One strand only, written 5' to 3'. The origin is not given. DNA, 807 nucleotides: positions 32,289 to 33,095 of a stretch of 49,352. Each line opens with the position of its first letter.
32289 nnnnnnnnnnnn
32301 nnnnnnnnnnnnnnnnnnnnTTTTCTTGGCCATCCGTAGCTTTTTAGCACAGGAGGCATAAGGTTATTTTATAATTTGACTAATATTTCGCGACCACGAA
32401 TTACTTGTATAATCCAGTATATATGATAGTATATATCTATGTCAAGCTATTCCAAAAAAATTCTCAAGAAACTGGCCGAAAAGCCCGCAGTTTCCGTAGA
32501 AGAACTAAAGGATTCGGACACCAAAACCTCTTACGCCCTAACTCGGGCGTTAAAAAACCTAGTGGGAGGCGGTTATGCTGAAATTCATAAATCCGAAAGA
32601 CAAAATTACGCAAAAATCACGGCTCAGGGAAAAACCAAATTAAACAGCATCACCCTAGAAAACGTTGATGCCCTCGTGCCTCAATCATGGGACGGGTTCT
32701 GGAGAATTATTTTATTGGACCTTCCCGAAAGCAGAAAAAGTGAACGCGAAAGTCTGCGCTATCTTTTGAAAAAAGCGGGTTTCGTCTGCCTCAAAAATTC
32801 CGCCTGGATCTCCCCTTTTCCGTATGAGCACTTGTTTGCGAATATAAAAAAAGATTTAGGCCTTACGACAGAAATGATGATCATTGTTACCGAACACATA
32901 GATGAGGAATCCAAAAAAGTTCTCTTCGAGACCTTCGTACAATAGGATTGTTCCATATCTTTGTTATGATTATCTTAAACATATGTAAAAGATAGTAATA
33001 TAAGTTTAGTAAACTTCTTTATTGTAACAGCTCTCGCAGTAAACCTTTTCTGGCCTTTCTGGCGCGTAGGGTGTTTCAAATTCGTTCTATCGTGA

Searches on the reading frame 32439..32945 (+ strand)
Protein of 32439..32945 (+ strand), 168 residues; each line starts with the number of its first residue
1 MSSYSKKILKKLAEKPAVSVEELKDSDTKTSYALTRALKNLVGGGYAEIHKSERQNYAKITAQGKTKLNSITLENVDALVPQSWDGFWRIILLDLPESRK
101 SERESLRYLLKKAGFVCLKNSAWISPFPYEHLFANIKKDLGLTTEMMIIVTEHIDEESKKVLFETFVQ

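Call 3: search_protein_families(library=pfam, proteins=[window:32439-32945:+], max_evalue=10)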
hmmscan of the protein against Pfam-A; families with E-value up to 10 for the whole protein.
window:32439-32945:+ (168 aa): 5 families
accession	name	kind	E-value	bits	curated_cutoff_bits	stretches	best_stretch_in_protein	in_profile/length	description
PF20803.2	PaaX_M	-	2.6e-20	72.7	24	1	82-160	2-80/83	PaaX protein central Cas2-like domain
PF13601.12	HTH_34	-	0.022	15.4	27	1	7-70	4-71/80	Winged helix DNA-binding domain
PF22381.2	Staph_reg_Sar_Rot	-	0.023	15.2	27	2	132-167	2-37/85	Transcriptional regulator SarA/Rot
PF22665.2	DUF6293_C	-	0.036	14.9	27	1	6-66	34-96/101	DUF6293 C-terminal winged helix domain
PF01047.28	MarR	-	0.12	12.7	24.6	1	7-46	7-46/59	MarR family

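Call 56: search_protein_families(library=padloc, proteins=[window:32439-32945:+], max_evalue=0.01)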
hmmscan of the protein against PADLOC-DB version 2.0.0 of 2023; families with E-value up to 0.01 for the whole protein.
window:32439-32945:+ (168 aa): 4 families
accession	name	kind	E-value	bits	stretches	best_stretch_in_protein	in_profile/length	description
PDLC01875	CARF3--CARF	-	0.00054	17.8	1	1-65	144-208/219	-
PDLC01860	CARF3--CARF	-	0.0045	15.1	1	5-66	145-206/210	-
PDLC01847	CARF3--CARF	-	0.005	14.5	1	3-69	165-233/239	-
PDLC01852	CARF3--CARF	-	0.0056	14.6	1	4-66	144-206/208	-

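Call 57: search_protein_families(library=ncbifam, proteins=[window:32439-32945:+], max_evalue=0.01)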
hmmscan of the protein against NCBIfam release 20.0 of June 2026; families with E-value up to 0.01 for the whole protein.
window:32439-32945:+ (168 aa): 2 families
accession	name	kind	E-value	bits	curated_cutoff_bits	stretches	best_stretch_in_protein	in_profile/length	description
TIGR02277.1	PaaX_trns_reg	equivalog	2.6e-08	33.8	264.55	1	35-144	38-140/279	phenylacetic acid degradation operon negative regulatory protein PaaX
NF003210.0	PRK04172.1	equivalog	0.0018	17.2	350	1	3-74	6-76/496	phenylalanine--tRNA ligase subunit alpha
